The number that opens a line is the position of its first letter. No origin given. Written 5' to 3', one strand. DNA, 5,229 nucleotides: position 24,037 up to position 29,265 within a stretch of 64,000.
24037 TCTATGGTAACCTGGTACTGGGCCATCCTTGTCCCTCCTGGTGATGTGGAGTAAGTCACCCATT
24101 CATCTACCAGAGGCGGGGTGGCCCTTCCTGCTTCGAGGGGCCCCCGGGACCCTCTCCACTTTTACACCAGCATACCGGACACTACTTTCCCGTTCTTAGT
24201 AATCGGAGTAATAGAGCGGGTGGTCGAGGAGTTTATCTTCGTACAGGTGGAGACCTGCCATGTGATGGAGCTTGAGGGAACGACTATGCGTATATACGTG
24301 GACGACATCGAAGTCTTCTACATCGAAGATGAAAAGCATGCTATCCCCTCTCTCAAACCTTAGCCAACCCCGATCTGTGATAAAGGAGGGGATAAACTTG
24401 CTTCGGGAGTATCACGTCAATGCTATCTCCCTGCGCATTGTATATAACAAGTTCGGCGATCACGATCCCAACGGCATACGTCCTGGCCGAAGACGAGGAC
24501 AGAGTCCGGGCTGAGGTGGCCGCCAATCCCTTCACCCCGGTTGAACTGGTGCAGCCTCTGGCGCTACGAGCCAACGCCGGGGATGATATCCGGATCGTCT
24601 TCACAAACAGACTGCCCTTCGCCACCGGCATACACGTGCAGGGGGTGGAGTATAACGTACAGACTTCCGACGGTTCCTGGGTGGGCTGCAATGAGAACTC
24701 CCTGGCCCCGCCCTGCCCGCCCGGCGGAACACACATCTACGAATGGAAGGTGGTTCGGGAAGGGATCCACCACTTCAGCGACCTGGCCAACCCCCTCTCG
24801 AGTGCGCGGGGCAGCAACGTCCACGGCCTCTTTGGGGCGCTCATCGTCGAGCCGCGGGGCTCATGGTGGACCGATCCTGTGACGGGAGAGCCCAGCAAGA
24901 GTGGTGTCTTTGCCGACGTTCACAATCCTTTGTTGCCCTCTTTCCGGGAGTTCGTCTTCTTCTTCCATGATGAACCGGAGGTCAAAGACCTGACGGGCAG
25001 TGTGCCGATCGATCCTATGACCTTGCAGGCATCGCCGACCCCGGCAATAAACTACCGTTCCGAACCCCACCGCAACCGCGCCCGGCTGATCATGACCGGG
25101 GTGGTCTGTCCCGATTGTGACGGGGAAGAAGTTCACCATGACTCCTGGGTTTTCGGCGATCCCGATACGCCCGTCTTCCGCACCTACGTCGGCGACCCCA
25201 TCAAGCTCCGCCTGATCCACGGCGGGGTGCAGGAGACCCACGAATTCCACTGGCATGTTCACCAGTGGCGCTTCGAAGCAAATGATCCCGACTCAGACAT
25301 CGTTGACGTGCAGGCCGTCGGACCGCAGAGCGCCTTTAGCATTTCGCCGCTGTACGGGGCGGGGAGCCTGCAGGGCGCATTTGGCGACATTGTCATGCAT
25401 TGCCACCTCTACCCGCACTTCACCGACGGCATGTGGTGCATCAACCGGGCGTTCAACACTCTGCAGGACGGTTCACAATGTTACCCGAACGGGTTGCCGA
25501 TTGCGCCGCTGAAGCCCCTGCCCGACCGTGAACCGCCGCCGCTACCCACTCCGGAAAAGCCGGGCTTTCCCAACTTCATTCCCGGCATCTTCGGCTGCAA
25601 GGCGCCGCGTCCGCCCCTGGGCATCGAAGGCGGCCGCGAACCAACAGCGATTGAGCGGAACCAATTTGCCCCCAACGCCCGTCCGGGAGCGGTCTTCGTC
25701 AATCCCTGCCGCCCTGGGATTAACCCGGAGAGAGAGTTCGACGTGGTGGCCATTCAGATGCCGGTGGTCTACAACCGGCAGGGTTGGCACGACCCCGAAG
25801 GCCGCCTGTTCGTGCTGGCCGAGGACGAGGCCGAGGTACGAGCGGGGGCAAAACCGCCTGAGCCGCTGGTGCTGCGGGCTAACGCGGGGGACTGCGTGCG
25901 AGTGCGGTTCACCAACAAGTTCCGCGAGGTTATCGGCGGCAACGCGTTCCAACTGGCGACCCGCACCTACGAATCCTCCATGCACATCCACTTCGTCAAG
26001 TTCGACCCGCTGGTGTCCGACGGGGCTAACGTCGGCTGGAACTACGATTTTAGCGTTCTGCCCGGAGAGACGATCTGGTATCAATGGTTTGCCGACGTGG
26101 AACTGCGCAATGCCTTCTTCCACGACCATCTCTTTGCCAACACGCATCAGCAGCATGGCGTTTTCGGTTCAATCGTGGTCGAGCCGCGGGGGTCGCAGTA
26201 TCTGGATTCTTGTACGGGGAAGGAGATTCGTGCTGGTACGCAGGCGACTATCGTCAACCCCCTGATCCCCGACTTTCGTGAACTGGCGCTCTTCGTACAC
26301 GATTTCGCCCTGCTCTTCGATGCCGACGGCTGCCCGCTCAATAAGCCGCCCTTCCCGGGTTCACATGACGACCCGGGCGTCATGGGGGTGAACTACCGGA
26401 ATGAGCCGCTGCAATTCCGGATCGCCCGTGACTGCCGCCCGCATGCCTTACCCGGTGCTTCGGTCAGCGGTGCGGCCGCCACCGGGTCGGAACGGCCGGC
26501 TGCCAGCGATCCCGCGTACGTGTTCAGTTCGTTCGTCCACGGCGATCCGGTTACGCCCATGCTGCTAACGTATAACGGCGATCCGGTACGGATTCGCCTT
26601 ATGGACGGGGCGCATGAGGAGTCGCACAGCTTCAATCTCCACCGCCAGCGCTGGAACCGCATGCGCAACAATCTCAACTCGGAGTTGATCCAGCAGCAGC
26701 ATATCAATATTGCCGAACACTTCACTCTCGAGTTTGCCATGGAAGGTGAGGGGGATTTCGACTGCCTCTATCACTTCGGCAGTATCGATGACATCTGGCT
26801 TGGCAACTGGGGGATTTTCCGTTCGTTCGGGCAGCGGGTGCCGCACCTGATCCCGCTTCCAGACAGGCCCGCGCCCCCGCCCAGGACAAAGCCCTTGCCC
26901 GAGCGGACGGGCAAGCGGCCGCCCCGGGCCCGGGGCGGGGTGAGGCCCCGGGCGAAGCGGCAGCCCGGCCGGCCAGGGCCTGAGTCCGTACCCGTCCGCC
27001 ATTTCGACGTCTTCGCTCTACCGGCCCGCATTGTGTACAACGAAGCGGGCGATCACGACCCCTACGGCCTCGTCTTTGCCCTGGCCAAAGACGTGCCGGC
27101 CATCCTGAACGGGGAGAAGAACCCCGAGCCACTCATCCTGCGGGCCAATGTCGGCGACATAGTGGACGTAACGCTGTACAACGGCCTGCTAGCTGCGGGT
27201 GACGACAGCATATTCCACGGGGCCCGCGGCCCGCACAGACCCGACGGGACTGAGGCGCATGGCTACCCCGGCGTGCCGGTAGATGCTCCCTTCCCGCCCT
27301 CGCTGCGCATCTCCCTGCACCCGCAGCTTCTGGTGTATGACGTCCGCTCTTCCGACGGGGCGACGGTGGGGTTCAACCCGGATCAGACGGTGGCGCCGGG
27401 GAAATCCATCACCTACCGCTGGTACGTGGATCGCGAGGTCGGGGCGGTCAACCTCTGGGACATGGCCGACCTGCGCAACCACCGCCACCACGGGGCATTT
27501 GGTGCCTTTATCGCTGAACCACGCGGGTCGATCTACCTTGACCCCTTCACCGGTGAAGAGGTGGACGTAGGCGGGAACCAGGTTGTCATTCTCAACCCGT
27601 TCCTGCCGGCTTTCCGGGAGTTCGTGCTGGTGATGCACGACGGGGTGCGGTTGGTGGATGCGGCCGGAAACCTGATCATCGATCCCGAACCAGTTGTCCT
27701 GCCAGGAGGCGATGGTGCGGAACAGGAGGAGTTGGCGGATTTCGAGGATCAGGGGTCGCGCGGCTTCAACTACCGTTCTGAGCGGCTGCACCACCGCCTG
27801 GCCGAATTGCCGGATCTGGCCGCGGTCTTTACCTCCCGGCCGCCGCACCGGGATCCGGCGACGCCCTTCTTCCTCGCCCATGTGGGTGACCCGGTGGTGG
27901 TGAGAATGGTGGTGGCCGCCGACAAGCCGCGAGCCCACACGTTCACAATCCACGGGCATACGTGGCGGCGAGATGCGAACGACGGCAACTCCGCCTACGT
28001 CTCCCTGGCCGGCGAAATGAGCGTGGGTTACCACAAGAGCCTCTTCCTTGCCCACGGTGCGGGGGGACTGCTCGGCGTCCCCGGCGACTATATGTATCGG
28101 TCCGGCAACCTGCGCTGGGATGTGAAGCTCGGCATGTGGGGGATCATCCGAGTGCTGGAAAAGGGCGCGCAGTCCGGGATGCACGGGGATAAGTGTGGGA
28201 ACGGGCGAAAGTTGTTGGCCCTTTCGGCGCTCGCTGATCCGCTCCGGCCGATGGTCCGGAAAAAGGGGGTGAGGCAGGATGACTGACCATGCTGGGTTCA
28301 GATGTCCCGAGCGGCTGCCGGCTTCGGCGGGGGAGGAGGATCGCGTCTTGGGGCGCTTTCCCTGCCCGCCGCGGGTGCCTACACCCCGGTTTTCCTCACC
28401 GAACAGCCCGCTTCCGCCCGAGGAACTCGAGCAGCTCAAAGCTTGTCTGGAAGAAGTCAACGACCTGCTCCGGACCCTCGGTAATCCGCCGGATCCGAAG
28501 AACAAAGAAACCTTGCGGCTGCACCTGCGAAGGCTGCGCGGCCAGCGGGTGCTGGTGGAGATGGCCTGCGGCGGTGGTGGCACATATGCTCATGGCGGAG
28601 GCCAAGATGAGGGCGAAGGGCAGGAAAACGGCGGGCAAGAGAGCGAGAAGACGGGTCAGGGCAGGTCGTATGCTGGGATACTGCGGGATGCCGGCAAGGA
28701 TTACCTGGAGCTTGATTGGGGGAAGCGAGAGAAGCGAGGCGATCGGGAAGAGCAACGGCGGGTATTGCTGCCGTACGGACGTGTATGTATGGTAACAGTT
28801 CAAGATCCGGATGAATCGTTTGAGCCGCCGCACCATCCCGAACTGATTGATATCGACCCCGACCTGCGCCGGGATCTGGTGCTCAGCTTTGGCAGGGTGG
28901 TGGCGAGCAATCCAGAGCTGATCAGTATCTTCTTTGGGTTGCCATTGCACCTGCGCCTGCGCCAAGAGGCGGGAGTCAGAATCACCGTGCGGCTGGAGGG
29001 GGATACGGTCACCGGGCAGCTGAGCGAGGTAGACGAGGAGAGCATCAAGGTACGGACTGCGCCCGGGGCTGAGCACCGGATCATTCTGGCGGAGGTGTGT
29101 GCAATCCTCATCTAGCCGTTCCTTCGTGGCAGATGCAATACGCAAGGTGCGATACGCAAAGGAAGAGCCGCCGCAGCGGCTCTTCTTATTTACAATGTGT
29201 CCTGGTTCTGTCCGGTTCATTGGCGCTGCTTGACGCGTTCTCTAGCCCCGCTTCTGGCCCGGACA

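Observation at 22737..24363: One IS256 remnant replaces the 3' half of mnxE and the 5' half of mnxF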

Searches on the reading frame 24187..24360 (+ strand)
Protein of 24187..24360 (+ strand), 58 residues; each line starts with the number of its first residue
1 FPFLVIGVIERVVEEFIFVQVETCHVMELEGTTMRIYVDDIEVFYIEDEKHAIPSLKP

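Call 13: search_solved_structures(query=window:24187-24360:+, max_evalue=10, show_alignments=2)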
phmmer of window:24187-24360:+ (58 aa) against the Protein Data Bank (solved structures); distinct sequences matched with E-value up to 10: 2.
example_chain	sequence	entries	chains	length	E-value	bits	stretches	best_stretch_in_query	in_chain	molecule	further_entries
9bxa_E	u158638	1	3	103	1.3e-07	34.7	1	1-49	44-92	MnxF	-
1k77_A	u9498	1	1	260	0.63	13.8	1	5-37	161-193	Hypothetical protein ygbM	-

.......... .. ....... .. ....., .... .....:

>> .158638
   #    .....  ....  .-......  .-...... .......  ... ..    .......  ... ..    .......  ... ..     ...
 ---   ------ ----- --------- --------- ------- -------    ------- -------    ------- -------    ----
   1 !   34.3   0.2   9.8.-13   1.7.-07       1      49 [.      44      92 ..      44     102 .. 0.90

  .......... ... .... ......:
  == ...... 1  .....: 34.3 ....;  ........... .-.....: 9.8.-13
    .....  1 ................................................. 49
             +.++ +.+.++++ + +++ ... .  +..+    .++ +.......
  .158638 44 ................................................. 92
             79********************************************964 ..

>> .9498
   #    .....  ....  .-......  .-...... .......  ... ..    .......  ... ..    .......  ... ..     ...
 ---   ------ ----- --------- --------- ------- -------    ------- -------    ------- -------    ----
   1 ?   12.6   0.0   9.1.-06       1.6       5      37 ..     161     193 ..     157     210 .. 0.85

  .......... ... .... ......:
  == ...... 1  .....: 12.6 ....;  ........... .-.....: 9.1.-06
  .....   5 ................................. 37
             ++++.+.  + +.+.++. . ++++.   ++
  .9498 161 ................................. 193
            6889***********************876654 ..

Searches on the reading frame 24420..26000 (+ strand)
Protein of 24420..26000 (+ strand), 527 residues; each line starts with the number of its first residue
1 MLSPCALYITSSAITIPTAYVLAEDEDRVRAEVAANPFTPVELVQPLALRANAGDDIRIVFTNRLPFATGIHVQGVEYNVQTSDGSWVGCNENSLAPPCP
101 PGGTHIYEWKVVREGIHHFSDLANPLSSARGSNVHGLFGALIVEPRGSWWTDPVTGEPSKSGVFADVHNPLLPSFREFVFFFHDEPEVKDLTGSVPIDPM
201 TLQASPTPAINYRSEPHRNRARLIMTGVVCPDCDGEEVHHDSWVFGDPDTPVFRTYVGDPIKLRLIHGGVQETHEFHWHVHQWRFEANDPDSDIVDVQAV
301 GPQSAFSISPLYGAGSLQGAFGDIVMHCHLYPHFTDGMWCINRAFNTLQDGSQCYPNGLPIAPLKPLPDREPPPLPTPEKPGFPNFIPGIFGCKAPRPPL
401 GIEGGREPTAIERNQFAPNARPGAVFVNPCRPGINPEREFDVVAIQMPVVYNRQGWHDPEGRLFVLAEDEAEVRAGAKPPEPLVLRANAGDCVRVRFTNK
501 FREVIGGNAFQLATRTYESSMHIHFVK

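Call 17: find_related_loci(query=window:24420-26000:+, collection=genome_contigs, flank=6000)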
Query window:24420-26000:+ (527 aa) in genome_contigs; peptide patterns used: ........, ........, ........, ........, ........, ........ (x = any residue, [..] = any of these).
109 stretches matched a pattern; 73 encode a relative of the query (tblastn E <= 1e-3); 72 distinct loci.
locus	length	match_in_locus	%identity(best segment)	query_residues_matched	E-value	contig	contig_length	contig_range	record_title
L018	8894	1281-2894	72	20-527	0e+0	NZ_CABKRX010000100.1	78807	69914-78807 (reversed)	Bacillus massilioanorexius isolate MGYG-HGUT-01428, whole genome shotgun sequence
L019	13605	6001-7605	70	20-527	0e+0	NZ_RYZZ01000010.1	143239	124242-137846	Peribacillus cavernae strain L5 18849_L5_1__paired__trimmed__paired__contig_10, whole genome shotgun sequence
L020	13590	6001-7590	70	20-527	0e+0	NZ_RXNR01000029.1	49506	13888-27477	Lysinibacillus telephonicus strain S5H2222 NODE_29_length_49506_cov_66.912504, whole genome shotgun sequence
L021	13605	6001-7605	71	20-527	0e+0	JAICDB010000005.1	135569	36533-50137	MAG: Clostridiales bacterium isolate K_7_2_bin.50 scaffold_78, whole genome shotgun sequence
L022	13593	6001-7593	67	20-527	0e+0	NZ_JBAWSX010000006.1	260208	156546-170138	Bacillus bruguierae strain FJAT-51639 Scaffold6, whole genome shotgun sequence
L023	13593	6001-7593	67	20-527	0e+0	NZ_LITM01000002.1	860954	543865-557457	Lysinibacillus sp. FJAT-14745 scaffold2860954, whole genome shotgun sequence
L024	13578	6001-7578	69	20-527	0e+0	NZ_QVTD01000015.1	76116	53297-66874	Peribacillus glennii strain V44-8 DSM-105192_1__paired__trimmed__paired__contig_15, whole genome shotgun sequence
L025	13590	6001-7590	67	20-527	0e+0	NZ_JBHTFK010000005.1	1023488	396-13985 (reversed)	Ureibacillus sp. GCM10028918 strain LUF288 soapdenovo_K_105_5, whole genome shotgun sequence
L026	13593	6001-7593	67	20-527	0e+0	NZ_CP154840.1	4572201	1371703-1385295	Lysinibacillus sp. 3P01SB chromosome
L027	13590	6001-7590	68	20-527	0e+0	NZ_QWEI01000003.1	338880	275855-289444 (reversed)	Ureibacillus yapensis strain YLB-03 scaffold3, whole genome shotgun sequence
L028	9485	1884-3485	66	20-527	0e+0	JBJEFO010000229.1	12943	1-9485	MAG: Lysinibacillus sp. isolate PUUB15_bin.040 NODE_4730_length_12943_cov_8.162942, whole genome shotgun sequence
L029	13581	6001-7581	68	20-527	0e+0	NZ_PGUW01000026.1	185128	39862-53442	Bacillus sp. V5-8f V5-8f_contig_32, whole genome shotgun sequence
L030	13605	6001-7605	66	20-527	0e+0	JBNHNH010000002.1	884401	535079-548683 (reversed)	Bacillaceae bacterium No. 88 NODE_2_length_884401_cov_165.843209, whole genome shotgun sequence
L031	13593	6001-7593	67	20-527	0e+0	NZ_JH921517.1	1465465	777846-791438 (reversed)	Bacillus bingmayongensis strain FJAT-13831 Scaffold1, whole genome shotgun sequence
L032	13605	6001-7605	63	20-527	0e+0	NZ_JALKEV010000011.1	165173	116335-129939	Halalkalibacter sp. APA_J-10(15) NODE_11_length_165173_cov_39.220751, whole genome shotgun sequence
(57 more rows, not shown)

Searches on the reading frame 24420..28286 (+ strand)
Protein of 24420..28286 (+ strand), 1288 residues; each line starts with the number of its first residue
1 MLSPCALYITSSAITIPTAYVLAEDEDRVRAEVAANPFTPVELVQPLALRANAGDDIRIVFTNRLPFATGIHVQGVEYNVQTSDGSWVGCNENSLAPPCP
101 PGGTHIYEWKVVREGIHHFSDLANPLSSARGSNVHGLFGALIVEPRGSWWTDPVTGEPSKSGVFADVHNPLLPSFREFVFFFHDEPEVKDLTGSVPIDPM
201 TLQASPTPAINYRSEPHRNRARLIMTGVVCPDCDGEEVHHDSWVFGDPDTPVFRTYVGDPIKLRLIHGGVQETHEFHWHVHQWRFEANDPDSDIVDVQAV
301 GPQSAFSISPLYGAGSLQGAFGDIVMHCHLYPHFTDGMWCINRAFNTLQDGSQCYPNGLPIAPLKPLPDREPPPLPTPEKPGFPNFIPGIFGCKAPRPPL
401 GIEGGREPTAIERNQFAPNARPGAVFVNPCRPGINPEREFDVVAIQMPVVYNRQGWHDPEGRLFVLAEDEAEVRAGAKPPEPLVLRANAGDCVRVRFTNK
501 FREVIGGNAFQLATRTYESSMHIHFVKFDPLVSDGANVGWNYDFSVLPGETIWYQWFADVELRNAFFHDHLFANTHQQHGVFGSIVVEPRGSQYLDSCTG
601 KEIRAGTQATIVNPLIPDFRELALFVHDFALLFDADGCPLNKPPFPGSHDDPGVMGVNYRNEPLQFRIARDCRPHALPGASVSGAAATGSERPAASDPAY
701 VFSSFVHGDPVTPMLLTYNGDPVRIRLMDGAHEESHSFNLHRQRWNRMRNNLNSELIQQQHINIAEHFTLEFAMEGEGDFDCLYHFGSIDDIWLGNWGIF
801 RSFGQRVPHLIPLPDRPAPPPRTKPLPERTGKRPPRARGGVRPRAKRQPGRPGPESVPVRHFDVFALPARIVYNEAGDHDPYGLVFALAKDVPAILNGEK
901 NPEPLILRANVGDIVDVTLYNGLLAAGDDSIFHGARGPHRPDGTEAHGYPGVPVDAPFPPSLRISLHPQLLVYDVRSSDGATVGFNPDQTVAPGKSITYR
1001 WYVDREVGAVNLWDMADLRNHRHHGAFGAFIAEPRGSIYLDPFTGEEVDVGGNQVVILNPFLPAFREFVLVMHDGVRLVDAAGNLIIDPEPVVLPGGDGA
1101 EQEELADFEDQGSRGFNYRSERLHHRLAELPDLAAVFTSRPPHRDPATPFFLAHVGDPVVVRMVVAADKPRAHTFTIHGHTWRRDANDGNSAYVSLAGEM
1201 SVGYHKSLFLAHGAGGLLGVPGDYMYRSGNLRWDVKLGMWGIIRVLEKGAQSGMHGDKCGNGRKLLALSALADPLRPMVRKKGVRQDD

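Call 3: search_protein_families(library=pfam, proteins=[window:24420-28286:+], max_evalue=0.01)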
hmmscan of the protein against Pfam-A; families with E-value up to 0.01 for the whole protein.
window:24420-28286:+ (1288 aa): 2 families
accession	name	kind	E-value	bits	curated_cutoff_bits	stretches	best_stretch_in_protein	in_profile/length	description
PF07732.21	Cu-oxidase_3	-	3.9e-17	62.8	21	2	48-146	28-117/119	Multicopper oxidase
PF07731.20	Cu-oxidase_2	-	1.5e-06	28.5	20.4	0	247-338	29-127/137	Multicopper oxidase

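Call 4: search_protein_families(library=ncbifam, proteins=[window:24420-28286:+], max_evalue=0.01)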
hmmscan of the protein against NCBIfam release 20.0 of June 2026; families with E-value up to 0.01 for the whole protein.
window:24420-28286:+ (1288 aa): 3 families
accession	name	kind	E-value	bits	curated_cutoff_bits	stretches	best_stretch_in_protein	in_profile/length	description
NF041487.1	copper_ox_MnxG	equivalog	8.9e-96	321.3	3100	7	245-353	418-526/1894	manganese-oxidizing multicopper oxidase MnxG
TIGR01480.1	copper_res_A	subfamily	1.6e-07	30.2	478.95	0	48-147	77-164/593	copper resistance system multicopper oxidase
TIGR03388.1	ascorbase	equivalog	0.0021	16.8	614.8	0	48-145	33-121/542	L-ascorbate oxidase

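Call 14: search_solved_structures(query=window:24420-28283:+, max_evalue=0.001)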
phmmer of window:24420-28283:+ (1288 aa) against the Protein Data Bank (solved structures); distinct sequences matched with E-value up to 0.001: 49.
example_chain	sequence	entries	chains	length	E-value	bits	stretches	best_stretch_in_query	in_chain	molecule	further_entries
9bxa_A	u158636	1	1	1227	0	1484.6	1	19-1247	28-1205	MnxG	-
7w6v_A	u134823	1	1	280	4.9e-11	44.2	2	227-338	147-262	Putative copper oxidase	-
3kw8_A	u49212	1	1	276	7.2e-11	43.6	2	227-338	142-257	Putative copper oxidase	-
9kol_A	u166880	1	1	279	7.5e-11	43.6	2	227-338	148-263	Copper oxidase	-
3cg8_A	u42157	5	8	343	7.6e-11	43.5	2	227-338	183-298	laccase | Copper oxidase | Putative copper oxidase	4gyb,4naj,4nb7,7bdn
4m3h_A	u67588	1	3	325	8.4e-11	43.4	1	227-339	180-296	Copper oxidase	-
4wtq_A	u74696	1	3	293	1.5e-10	42.6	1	227-338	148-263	Copper oxidase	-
6yzy_AAA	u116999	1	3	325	1.5e-10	42.6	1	227-338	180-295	Copper oxidase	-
6y4a_AAA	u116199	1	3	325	1.8e-10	42.3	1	226-338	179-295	Copper oxidase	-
6yzd_AAA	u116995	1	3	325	1.8e-10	42.3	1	226-337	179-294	Copper oxidase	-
9nji_A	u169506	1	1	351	1.9e-10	42.2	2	227-338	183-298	Copper oxidase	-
7b4y_A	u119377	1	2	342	1.9e-10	42.2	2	227-338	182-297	Putative copper oxidase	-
9hu7_A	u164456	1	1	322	1.9e-10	42.2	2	227-337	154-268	Copper oxidase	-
6yzf_AAA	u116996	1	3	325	2.2e-10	42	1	226-337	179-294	Copper oxidase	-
4gxf_A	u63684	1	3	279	2.2e-10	42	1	227-338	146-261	Putative copper oxidase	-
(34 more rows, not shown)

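Call 25: find_homologous_proteins(query=window:24420-28283:+, max_evalue=1e-50)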
Query window:24420-28283:+ (1288 aa): 3620 proteins with E <= 1e-50 among 8000 candidates; the best 120 are listed.
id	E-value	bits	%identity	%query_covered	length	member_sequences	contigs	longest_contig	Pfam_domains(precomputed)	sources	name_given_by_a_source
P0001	0.0e+0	3078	100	100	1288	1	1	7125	PF07731.21,PF07732.22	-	-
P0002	0.0e+0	2003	69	95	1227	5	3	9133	PF07732.22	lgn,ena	-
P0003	0.0e+0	1957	68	95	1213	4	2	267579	PF07732.22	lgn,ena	-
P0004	0.0e+0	1947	67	95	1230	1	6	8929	PF07732.22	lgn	-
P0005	0.0e+0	1941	67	95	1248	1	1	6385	PF07732.22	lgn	-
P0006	0.0e+0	1923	66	97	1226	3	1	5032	PF07732.22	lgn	-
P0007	0.0e+0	1914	66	95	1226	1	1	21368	PF07732.22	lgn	-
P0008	0.0e+0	1906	67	95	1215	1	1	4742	PF07732.22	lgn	-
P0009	0.0e+0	1905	66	95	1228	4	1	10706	PF07732.22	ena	-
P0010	0.0e+0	1905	66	95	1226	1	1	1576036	PF07732.22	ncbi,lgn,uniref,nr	ncbi:hypothetical protein HNR44_001167 [Geomicrobium halophilum]|uniref:Plastocyanin-like domain-con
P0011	0.0e+0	1903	66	95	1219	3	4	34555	PF07732.22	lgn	-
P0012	0.0e+0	1899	66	95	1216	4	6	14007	PF07731.21,PF07732.22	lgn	-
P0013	0.0e+0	1897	66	95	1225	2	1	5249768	PF07732.22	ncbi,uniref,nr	ncbi:copper oxidase [Tumebacillus avium]|uniref:Copper oxidase n=1 Tax=Tumebacillus avium TaxID=1903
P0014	0.0e+0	1894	67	95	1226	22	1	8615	PF07732.22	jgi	-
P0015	0.0e+0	1893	66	95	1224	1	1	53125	PF07731.21,PF07732.22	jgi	jgi:manganese oxidase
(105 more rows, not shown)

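Call 26: find_encoding_contigs(protein=P0001, flank=10000, max_places=10)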
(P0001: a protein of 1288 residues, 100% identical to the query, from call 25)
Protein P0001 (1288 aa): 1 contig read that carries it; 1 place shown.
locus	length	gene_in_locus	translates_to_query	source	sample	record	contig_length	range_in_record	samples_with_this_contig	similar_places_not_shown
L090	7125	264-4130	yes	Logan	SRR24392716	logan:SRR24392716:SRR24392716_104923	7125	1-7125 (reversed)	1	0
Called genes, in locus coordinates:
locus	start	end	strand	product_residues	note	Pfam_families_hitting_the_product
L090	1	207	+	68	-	?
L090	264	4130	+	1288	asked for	PF07731:Cu-oxidase_2 (faint), PF07732:Cu-oxidase_3 (weak)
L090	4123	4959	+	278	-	-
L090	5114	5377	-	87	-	-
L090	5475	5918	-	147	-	PF01850:PIN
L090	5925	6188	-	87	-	PF04014:MazE_antitoxin (weak)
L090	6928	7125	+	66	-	?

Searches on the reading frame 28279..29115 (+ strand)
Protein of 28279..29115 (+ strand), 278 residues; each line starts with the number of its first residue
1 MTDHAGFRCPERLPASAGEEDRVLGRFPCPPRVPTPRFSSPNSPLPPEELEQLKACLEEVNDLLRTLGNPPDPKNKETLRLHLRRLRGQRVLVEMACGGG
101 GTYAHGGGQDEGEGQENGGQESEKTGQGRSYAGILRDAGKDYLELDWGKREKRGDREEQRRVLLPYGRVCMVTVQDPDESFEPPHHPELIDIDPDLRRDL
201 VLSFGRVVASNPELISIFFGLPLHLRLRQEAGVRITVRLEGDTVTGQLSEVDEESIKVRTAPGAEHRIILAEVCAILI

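Call 3: search_protein_families(library=pfam, proteins=[window:28279-29115:+], max_evalue=0.01)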
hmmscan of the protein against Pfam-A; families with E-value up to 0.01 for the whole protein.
window:28279-29115:+ (278 aa): 0 families

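Call 4: search_protein_families(library=ncbifam, proteins=[window:28279-29115:+], max_evalue=0.01)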
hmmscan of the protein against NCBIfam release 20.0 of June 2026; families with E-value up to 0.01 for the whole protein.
window:28279-29115:+ (278 aa): 0 families

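Call 67: search_solved_structures(query=window:28279-29112:+, max_evalue=1)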
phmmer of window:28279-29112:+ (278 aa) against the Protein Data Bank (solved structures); distinct sequences matched with E-value up to 1: 4.
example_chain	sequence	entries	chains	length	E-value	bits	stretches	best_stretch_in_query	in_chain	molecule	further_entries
6rps_A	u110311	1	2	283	0.49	12.7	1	6-112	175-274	Carbonic anhydrase 12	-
9evz_H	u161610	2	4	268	0.63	12.4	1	76-127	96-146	ELC07 heavy chain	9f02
1nx4_A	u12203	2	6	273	0.64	12.4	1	190-238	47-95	Carbapenem synthase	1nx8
4oj8_A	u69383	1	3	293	0.72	12.2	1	190-238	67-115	(5R)-carbapenem-3-carboxylate synthase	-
